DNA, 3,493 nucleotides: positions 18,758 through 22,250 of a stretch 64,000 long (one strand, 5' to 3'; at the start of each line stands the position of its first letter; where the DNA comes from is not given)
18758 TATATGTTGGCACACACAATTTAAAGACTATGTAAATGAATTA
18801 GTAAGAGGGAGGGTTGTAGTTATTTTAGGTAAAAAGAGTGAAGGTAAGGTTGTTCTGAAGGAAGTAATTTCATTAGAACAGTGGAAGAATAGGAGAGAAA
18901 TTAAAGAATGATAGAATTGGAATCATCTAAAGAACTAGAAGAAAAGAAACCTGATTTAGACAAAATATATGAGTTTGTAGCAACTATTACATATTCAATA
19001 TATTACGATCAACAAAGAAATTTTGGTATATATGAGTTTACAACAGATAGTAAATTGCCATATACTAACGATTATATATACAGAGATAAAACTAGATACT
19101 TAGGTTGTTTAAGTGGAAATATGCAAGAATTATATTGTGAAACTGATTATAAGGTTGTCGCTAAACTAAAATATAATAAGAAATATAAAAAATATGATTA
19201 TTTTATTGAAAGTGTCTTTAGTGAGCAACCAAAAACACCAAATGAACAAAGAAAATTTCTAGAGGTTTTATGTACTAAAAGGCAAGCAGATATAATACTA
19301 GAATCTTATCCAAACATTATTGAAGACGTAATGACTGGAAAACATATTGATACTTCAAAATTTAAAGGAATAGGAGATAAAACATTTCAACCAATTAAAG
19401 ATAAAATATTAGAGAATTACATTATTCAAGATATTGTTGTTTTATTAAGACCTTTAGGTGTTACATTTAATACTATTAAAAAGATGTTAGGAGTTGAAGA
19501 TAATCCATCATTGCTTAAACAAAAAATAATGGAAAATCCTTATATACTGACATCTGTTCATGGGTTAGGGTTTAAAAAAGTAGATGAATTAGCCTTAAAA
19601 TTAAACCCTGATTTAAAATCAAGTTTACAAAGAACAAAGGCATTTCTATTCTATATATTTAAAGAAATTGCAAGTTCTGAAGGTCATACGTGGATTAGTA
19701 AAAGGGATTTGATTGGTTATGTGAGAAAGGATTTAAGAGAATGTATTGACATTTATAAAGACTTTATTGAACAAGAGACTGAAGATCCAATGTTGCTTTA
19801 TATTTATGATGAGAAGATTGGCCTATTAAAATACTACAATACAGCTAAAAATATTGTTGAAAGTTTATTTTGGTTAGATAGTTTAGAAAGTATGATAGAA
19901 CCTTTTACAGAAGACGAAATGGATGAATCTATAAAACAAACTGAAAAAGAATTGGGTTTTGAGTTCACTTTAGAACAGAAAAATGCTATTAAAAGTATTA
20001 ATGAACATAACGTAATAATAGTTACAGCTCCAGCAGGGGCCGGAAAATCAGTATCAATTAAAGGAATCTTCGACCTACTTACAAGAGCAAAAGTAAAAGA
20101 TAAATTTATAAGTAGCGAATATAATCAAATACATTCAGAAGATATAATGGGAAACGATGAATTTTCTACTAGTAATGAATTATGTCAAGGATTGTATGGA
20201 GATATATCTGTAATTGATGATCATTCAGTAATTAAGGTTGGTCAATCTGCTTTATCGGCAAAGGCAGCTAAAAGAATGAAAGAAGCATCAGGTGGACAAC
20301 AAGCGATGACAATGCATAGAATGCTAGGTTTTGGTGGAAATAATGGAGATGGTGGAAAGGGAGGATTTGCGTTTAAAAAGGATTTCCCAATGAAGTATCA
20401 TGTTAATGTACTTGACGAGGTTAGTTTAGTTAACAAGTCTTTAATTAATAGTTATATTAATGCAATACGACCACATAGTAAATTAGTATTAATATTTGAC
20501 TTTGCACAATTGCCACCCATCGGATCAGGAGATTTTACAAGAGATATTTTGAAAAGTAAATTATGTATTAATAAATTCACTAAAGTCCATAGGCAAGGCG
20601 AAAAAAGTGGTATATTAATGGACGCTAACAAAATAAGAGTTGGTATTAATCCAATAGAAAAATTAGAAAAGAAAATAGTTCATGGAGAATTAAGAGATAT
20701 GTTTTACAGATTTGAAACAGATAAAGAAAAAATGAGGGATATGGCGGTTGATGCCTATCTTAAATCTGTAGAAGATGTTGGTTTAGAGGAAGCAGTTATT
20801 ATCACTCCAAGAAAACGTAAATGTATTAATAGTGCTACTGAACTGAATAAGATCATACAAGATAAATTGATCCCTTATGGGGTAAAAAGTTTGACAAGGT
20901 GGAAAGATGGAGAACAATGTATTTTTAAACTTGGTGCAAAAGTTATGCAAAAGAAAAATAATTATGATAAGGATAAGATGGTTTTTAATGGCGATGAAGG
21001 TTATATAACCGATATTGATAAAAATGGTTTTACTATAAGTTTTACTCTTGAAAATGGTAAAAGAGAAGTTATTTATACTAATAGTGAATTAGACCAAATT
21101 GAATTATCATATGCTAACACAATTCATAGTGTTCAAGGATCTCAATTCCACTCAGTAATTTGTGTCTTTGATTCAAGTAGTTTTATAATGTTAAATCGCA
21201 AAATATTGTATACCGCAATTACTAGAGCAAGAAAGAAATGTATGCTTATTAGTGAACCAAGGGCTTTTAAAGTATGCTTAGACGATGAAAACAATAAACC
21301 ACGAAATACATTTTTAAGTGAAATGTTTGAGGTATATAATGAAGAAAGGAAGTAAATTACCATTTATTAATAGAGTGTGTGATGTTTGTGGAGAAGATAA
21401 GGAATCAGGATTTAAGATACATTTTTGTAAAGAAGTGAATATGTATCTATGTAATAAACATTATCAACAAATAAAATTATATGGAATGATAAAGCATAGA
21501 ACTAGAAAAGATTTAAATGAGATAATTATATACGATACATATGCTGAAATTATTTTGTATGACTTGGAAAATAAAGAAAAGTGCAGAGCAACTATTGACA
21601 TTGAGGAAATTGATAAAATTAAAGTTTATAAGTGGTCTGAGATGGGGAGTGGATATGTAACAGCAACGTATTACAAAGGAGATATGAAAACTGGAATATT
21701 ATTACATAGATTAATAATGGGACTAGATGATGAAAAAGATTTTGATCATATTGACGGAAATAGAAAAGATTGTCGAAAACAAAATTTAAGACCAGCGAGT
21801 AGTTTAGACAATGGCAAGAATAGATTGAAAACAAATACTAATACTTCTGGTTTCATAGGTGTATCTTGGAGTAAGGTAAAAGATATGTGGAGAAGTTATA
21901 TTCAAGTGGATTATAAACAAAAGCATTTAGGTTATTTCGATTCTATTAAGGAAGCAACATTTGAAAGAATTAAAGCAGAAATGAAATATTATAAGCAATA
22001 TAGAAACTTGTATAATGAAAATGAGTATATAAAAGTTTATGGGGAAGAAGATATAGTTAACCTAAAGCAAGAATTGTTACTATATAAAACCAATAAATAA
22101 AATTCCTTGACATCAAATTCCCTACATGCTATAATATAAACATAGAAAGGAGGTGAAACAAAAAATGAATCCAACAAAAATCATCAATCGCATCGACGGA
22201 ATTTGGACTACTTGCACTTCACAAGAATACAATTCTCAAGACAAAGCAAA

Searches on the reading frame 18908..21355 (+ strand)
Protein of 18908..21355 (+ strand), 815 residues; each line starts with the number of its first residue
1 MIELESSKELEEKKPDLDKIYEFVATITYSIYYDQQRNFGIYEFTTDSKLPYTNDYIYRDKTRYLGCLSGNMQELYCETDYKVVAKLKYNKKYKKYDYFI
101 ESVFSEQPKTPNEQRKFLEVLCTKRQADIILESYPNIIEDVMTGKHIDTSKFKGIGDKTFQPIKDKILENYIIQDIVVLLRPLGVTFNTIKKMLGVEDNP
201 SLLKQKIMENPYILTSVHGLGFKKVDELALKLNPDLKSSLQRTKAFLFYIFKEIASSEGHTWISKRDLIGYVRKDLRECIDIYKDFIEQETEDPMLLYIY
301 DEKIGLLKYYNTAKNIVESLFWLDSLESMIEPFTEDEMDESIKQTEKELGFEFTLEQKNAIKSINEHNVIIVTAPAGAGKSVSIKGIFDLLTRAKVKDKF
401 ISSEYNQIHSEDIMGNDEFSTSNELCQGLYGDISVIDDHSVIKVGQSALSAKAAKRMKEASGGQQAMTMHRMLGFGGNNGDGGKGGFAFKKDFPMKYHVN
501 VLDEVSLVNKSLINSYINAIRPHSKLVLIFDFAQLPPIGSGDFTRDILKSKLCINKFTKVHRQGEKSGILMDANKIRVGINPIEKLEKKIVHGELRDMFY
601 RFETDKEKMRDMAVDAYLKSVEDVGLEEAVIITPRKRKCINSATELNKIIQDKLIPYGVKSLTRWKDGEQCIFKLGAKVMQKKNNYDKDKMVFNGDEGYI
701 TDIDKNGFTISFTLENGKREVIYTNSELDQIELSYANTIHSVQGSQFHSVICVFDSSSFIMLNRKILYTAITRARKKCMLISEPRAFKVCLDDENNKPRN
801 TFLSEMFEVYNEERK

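Call 11: search_protein_families(library=pfam, proteins=[window:18908-21355:+], max_evalue=0.01)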
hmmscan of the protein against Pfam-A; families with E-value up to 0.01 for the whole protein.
window:18908-21355:+ (815 aa): 7 families
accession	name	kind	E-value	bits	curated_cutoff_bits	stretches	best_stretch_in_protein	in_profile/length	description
PF13245.12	AAA_19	-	2.9e-18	66.8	25.1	2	439-539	39-133/134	AAA domain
PF13604.12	AAA_30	-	3e-18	66.7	27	1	355-594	4-185/191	AAA domain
PF13538.12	UvrD_C_2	-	6.5e-14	52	27.4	1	734-781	2-52/52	UvrD-like helicase C-terminal domain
PF18335.7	SH3_13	-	6.6e-12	45.5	41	1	646-707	1-58/65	ATP-dependent RecD-like DNA helicase SH3 domain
PF14490.11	HHH_RecD2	-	1.5e-11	44.5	27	1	171-261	3-91/92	ATP-dependent RecD2 DNA helicase HHH domain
PF01443.25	Viral_helicase1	-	6.7e-11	42.9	21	1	670-781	125-227/228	Viral superfamily 1 RNA helicase core domain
PF02562.22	PhoH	-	0.0043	17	27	0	354-383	6-36/205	PhoH-like protein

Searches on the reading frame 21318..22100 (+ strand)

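Call 34: search_protein_families(library=pfam, proteins=[window:21318-22100:+], max_evalue=0.01)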
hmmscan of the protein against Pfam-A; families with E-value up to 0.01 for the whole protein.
window:21318-22100:+ (260 aa): 1 family
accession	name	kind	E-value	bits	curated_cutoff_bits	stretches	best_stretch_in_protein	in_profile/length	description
PF13392.12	HNH_3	-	3.3e-05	23.9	24.8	1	137-166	16-45/46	HNH endonuclease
